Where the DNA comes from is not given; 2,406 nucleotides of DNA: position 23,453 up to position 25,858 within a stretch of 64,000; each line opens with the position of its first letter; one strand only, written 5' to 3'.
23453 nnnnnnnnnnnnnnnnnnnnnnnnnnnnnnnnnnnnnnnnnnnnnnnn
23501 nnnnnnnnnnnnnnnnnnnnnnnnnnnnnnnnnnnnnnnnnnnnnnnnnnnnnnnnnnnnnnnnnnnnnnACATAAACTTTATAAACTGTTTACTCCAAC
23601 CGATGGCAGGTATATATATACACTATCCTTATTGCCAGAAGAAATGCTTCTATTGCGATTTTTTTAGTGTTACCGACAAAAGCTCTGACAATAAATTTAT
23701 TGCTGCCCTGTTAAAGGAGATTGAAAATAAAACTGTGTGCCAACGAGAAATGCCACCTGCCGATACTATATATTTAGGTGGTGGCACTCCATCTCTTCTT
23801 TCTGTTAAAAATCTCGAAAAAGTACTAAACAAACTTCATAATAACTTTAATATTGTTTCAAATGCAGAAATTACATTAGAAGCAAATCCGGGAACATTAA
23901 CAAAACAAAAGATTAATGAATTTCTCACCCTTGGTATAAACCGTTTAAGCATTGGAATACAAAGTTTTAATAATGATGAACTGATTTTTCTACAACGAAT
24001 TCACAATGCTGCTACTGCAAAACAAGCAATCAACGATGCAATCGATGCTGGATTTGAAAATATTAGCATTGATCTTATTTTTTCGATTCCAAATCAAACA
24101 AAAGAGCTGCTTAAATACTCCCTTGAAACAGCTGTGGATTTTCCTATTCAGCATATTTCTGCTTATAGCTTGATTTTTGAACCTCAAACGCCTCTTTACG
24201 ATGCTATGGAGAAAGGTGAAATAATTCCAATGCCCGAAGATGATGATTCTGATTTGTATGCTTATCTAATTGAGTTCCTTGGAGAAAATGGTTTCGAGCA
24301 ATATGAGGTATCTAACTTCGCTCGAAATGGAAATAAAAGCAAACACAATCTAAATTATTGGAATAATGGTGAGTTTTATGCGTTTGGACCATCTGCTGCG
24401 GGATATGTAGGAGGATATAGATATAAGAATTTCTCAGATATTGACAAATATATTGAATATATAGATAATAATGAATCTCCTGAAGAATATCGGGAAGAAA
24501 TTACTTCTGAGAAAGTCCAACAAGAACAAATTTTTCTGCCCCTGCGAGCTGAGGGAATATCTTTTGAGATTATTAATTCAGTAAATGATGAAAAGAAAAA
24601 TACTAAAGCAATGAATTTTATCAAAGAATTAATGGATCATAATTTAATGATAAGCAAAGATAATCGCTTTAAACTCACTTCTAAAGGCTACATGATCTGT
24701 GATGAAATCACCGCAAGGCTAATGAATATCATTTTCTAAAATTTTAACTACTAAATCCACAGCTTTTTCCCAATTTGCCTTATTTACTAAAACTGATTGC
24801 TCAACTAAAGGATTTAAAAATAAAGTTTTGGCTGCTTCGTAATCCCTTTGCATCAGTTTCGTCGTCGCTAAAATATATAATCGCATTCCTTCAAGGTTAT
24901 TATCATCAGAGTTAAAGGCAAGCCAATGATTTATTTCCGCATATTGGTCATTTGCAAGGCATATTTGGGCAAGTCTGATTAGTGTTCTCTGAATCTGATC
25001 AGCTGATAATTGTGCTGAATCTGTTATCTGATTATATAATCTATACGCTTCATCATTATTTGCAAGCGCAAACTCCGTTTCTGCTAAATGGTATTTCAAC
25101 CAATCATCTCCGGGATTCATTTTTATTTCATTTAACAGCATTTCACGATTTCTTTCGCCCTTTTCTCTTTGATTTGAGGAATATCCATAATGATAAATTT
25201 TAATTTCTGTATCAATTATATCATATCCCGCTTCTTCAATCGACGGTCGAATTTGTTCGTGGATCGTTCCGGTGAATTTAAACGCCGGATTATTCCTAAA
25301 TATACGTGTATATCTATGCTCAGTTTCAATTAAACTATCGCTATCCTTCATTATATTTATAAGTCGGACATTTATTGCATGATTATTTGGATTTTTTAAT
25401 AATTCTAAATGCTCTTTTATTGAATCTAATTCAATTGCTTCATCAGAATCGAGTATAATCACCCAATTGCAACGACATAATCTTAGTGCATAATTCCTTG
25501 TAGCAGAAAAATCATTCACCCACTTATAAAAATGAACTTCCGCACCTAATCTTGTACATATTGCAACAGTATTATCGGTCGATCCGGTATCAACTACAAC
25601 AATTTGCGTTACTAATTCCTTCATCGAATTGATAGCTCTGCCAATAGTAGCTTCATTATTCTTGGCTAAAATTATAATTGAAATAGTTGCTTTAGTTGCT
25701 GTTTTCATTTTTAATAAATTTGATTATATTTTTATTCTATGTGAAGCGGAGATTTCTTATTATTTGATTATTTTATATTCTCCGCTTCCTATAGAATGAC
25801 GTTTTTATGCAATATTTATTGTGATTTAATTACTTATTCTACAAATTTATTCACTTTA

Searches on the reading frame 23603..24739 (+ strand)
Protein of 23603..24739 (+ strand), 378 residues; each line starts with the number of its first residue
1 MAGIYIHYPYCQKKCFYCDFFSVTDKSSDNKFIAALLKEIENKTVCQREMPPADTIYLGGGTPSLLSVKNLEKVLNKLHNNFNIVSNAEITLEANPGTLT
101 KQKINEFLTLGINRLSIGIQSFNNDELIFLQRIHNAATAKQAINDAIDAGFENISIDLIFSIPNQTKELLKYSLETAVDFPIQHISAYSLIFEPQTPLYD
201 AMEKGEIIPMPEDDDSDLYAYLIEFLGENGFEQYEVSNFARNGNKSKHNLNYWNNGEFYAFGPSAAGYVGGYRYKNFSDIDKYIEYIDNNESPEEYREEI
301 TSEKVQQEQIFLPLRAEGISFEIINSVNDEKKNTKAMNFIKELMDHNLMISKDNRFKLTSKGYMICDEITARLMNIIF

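Call 16: search_protein_families(library=pfam, proteins=[window:23603-24739:+], max_evalue=0.00001)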
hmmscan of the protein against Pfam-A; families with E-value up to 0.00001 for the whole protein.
window:23603-24739:+ (378 aa): 1 family
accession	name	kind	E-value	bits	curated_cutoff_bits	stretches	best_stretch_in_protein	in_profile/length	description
PF04055.27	Radical_SAM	-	1e-20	75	29.5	1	5-171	1-160/166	Radical SAM superfamily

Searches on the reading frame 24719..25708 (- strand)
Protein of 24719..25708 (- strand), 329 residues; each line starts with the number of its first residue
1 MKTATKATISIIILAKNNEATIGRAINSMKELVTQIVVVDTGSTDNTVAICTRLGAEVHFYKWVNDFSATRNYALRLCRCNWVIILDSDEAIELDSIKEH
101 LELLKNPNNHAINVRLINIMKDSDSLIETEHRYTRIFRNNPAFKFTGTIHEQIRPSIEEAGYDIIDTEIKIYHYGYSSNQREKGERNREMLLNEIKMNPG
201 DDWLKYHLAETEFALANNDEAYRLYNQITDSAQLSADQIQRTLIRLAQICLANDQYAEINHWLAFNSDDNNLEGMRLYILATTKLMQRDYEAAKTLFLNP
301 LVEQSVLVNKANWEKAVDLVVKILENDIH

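Call 16: search_protein_families(library=pfam, proteins=[window:24719-25708:-], max_evalue=0.00001)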
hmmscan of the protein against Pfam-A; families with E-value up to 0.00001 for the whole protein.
window:24719-25708:- (329 aa): 2 families
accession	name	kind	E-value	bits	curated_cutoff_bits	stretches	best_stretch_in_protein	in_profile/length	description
PF00535.33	Glycos_transf_2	-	1.4e-19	71.1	23.3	1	10-131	1-130/168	Glycosyl transferase family 2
PF13704.12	Glyco_tranf_2_4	-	7.9e-07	29.9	27.5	1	16-96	1-88/98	Glycosyl transferase family 2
